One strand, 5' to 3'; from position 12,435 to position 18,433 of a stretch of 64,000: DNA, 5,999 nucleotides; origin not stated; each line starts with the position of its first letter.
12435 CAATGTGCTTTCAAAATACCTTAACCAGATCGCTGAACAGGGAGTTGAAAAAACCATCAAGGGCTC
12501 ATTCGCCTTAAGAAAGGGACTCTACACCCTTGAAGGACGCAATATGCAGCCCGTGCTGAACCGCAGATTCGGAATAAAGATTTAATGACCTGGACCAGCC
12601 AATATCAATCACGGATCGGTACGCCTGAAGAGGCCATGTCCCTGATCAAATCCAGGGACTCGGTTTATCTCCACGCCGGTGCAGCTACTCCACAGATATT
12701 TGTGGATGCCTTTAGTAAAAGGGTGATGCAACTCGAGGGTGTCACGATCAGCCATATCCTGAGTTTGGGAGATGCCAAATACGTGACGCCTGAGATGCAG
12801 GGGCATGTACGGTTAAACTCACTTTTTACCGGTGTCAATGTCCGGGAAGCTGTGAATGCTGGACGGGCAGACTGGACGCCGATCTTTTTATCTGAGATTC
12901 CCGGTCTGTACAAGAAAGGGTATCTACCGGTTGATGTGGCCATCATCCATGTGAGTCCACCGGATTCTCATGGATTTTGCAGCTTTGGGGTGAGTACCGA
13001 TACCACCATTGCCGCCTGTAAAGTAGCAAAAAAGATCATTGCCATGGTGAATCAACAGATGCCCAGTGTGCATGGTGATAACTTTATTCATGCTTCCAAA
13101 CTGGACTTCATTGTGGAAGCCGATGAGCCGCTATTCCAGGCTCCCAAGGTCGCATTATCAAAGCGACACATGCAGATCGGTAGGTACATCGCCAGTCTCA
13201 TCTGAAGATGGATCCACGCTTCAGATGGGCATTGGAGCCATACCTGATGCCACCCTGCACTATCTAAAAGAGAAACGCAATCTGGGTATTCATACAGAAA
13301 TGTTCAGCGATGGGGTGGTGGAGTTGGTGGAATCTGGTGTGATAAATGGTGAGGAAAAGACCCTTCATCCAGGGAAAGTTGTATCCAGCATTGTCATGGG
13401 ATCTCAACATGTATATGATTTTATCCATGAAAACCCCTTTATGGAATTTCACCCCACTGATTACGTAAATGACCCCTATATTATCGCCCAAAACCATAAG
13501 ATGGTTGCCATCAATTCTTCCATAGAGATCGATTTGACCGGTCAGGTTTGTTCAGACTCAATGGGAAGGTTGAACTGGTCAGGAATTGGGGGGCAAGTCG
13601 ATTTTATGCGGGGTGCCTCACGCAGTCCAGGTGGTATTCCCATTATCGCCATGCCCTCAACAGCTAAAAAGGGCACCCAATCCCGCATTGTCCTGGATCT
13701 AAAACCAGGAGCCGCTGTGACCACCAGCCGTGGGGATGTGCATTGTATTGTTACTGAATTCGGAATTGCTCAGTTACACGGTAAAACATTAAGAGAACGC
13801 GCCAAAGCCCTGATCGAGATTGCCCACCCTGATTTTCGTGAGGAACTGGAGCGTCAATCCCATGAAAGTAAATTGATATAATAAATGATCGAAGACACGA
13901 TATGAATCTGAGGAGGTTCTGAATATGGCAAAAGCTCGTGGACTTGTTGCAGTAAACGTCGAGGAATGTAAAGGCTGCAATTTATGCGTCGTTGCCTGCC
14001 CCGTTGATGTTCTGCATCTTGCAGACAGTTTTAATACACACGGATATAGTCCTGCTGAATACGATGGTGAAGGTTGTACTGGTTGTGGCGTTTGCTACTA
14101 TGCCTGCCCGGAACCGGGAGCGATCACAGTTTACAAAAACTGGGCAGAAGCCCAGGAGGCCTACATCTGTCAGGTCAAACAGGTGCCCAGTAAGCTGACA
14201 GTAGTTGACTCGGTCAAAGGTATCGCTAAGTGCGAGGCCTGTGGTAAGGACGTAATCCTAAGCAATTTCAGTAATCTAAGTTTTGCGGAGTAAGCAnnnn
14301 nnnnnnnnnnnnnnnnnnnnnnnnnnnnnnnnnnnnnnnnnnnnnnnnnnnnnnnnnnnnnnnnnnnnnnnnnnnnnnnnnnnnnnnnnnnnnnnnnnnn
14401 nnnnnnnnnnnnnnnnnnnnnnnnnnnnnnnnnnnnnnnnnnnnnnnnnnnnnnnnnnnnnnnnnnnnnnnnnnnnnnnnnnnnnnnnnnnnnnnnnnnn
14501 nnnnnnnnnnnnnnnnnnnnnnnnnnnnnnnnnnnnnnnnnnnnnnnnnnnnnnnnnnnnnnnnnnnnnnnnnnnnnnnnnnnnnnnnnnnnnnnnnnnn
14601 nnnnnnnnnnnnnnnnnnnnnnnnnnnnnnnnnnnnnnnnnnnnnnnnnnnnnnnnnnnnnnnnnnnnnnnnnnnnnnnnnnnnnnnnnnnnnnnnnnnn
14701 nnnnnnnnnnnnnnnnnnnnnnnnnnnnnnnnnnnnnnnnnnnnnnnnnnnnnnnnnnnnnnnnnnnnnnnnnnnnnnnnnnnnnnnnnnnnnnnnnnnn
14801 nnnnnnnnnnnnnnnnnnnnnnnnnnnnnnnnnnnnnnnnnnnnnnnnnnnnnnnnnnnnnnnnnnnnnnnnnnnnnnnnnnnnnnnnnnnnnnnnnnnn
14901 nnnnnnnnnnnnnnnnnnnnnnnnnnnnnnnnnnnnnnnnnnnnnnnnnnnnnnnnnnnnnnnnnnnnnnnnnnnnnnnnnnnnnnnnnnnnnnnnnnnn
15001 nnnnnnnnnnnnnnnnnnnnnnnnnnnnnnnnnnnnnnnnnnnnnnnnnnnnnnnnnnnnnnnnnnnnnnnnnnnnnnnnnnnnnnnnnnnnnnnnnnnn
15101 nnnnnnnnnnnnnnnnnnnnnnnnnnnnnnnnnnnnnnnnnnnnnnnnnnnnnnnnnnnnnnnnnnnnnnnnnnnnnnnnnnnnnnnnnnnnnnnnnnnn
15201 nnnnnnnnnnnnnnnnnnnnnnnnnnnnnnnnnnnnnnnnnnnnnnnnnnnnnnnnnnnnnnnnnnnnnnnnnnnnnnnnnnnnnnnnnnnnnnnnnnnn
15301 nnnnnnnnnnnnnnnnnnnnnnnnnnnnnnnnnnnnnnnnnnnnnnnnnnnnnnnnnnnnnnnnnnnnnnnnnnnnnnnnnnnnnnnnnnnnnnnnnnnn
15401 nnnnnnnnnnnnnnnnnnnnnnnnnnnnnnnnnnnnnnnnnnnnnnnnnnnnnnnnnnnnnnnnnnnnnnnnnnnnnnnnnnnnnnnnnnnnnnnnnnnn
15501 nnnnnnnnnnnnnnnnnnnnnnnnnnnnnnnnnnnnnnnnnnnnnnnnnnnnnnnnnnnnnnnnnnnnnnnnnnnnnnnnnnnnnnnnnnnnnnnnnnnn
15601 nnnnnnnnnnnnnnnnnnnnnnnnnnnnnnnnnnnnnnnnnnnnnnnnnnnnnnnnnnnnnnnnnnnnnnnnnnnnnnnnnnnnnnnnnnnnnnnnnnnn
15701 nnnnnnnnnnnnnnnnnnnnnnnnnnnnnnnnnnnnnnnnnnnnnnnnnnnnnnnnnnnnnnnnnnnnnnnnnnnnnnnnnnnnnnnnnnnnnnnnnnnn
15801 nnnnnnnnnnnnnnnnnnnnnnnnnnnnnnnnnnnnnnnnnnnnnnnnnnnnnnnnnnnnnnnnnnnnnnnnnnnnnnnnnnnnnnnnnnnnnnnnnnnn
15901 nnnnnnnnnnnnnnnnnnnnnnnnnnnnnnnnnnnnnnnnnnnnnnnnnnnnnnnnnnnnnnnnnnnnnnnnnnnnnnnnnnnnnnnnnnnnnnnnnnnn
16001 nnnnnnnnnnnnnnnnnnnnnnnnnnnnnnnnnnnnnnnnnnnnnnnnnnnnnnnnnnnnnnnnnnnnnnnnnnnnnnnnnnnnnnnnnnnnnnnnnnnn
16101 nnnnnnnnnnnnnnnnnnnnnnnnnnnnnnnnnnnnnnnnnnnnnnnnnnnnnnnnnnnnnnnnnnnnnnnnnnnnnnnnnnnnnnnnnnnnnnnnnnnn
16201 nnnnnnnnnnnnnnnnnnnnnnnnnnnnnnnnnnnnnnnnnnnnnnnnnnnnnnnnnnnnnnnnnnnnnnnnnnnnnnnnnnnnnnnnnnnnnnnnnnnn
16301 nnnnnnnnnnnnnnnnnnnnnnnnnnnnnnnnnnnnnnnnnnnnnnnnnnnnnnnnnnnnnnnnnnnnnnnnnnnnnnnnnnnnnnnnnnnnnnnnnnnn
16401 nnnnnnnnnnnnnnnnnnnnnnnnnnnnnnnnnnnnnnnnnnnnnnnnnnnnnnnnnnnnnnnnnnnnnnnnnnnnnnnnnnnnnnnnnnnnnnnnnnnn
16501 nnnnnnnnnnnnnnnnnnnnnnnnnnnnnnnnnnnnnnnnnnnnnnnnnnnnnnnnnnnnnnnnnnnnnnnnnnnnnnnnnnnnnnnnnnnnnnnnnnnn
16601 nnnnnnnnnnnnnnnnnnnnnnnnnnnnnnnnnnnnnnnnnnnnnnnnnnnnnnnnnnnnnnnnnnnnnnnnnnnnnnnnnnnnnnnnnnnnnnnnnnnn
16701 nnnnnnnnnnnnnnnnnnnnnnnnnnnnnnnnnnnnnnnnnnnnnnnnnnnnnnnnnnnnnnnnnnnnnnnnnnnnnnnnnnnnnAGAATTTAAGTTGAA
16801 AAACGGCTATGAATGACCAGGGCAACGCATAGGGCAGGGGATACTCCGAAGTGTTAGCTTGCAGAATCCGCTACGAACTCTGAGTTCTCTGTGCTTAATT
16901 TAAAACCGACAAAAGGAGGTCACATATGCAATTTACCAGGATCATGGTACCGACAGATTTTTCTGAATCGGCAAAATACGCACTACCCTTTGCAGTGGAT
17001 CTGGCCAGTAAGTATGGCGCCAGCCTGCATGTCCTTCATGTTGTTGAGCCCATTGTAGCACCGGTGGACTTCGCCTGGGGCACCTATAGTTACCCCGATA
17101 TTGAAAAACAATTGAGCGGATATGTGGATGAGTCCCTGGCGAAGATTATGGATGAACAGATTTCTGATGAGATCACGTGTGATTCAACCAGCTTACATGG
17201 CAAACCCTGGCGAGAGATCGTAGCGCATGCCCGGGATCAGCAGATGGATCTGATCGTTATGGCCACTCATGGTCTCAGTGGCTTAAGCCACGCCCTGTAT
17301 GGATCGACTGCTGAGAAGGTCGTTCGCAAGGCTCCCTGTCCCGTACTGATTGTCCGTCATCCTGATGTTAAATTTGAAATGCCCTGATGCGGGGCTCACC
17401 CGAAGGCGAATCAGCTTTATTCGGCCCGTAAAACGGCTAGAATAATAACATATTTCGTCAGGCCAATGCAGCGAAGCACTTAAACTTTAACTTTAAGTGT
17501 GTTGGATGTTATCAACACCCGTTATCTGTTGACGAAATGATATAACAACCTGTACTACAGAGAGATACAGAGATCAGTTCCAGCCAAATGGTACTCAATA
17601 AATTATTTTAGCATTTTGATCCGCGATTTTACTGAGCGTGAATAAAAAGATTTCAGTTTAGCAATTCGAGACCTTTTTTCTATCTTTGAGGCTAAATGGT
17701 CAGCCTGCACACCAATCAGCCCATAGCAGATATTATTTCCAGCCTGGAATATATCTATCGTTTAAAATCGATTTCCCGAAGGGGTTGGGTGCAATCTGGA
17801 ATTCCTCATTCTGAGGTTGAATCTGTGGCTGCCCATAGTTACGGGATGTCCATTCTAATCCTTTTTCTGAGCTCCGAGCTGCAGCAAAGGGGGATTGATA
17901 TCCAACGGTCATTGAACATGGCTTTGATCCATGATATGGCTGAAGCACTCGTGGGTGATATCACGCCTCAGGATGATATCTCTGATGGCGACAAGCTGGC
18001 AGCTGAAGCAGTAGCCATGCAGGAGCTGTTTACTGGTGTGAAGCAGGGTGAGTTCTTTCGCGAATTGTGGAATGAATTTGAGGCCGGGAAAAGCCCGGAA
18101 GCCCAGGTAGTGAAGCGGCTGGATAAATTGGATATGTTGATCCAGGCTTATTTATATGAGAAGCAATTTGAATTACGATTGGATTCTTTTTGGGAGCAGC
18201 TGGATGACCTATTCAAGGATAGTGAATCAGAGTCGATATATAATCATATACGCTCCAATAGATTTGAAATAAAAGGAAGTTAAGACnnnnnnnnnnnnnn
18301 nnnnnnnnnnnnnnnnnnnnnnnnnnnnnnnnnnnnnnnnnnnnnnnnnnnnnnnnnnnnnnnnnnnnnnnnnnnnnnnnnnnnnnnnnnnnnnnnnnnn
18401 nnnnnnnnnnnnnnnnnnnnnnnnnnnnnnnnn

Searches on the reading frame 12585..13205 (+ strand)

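Call 53: search_protein_families(library=pfam, proteins=[window:12585-13205:+], max_evalue=0.00001)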
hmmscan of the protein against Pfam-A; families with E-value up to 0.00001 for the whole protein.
window:12585-13205:+ (206 aa): 1 family
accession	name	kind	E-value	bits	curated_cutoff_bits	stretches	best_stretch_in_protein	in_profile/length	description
PF02550.21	AcetylCoA_hydro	-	7e-31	108.2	24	1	5-181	3-191/198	Acetyl-CoA hydrolase/transferase N-terminal domain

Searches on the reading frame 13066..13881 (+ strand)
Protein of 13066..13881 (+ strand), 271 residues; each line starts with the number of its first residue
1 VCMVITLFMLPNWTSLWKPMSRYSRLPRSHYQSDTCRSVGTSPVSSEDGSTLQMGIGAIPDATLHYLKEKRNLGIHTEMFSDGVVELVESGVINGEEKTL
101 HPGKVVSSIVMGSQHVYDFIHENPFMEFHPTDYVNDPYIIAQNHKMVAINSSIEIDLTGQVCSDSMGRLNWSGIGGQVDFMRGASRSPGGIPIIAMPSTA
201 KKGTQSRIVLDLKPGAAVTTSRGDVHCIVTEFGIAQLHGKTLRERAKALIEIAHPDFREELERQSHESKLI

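Call 53: search_protein_families(library=pfam, proteins=[window:13066-13881:+], max_evalue=0.00001)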
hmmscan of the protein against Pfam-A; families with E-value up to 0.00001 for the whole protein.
window:13066-13881:+ (271 aa): 1 family
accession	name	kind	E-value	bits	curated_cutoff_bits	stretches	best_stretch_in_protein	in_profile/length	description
PF13336.12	AcetylCoA_hyd_C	-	7.8e-67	224.4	23.7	1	112-264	1-153/154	Acetyl-CoA hydrolase/transferase C-terminal domain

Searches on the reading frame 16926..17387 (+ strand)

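Call 53: search_protein_families(library=pfam, proteins=[window:16926-17387:+], max_evalue=0.00001)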
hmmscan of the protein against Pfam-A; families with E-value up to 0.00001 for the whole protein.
window:16926-17387:+ (153 aa): 1 family
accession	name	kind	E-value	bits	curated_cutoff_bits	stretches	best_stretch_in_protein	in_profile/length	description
PF00582.32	Usp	-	6.9e-35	121.1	24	1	3-144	2-141/141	Universal stress protein family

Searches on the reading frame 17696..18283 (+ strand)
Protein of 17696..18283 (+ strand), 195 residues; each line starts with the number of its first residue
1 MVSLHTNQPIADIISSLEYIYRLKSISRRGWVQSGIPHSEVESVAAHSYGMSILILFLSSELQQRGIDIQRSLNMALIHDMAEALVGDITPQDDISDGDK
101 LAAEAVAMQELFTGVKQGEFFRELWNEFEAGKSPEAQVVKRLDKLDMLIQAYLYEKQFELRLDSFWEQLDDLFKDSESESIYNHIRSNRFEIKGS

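Call 54: search_protein_families(library=pfam, proteins=[window:17696-18283:+], max_evalue=0.00001)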
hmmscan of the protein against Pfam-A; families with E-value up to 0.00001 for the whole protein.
window:17696-18283:+ (195 aa): 3 families
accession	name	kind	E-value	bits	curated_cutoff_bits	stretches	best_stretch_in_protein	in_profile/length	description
PF13023.12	HD_3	-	2.4e-39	135.3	22.5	1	22-165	3-145/165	HD domain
PF12917.13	YfbR-like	-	2.4e-08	34.3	25.9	1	18-152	4-142/182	5'-deoxynucleotidase YfbR-like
PF01966.28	HD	-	1.5e-06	28.9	22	1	44-147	1-115/116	HD domain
